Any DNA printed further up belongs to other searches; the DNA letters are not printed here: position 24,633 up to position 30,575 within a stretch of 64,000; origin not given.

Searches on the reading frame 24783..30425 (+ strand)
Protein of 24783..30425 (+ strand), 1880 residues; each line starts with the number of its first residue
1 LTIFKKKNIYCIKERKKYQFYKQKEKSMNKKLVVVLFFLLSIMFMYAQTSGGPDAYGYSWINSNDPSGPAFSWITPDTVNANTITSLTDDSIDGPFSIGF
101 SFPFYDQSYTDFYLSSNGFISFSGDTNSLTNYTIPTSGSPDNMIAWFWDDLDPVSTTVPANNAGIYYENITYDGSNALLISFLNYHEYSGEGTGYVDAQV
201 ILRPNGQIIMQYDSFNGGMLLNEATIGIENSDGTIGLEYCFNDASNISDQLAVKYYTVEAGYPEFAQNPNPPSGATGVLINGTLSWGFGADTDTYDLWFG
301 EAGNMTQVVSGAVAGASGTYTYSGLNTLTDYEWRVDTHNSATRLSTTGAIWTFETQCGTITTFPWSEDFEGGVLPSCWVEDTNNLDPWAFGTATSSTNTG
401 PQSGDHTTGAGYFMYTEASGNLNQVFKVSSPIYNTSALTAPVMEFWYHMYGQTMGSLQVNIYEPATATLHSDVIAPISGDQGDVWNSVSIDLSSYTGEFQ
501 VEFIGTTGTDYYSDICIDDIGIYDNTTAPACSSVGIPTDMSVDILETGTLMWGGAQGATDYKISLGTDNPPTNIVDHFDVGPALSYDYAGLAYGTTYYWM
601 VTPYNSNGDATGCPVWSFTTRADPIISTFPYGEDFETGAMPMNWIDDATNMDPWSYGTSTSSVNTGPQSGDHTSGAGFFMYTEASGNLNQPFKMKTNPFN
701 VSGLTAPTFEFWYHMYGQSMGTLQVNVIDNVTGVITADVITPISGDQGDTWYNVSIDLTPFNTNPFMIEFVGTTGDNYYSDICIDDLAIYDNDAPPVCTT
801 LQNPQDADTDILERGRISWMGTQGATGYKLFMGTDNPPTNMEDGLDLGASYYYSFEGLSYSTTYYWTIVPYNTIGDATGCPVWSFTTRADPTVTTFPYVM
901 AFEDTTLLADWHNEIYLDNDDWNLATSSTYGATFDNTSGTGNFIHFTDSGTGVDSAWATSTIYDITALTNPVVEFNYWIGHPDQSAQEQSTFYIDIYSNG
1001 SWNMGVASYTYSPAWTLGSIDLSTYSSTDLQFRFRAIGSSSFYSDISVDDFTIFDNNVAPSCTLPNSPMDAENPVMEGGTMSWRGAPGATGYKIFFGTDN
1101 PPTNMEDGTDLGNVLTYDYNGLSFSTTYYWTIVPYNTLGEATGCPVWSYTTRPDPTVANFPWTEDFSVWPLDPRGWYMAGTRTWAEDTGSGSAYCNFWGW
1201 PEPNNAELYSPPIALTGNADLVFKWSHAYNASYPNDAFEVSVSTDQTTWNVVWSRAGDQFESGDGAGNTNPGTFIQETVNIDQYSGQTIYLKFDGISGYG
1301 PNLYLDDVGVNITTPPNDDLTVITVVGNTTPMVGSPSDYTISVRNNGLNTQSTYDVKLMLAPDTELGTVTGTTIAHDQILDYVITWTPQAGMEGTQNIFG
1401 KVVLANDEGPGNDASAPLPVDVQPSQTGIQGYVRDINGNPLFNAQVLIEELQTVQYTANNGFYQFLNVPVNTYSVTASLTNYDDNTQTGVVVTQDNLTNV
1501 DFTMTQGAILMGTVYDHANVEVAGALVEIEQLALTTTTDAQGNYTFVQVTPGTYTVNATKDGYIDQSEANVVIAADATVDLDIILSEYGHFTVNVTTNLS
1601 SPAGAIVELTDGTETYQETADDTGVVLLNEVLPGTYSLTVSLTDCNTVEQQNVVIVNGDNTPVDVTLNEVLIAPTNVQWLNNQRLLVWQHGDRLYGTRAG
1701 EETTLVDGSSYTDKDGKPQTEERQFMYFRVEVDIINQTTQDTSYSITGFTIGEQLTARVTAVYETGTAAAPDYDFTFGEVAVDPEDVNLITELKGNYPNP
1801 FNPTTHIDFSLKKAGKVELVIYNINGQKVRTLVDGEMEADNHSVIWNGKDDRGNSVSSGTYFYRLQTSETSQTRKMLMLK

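Call 84: search_protein_families(library=pfam, proteins=[window:24783-30425:+], max_evalue=0.0001)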
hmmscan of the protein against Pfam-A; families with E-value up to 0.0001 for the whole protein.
window:24783-30425:+ (1880 aa): 9 families
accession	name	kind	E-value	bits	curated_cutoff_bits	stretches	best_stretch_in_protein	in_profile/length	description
PF00629.30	MAM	-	1e-60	204.6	26.4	3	369-523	3-153/158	MAM domain, meprin/A5/mu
PF13620.12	CarboxypepD_reg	-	5.5e-36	123.2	32.3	3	1511-1585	3-81/82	Carboxypeptidase regulatory-like domain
PF13715.12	CarbopepD_reg_2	-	7.3e-17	61.6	32.2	2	1429-1514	1-86/88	CarboxypepD_reg-like domain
PF13860.13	FlgD_ig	-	3.1e-10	40.3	27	1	1812-1868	20-76/79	FlgD Ig-like domain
PF14686.12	fn3_3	-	9.2e-09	35.4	24.4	1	1535-1580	28-74/75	Polysaccharide lyase family 4, domain II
PF18962.6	Por_Secre_tail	-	1.3e-07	32.3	27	1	1797-1876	2-73/75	Secretion system C-terminal sorting domain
PF13585.12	CHU_C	-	6.2e-06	26.7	27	1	1804-1873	17-79/86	CHU_C Type IX secretion signal domain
PF17210.9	SdrD_B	-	2.5e-05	24.9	29.7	1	1516-1582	18-86/112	SdrD B-like domain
PF17802.7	SpaA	-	7.1e-05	23.3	23.1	0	1494-1581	13-85/91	Prealbumin-like fold domain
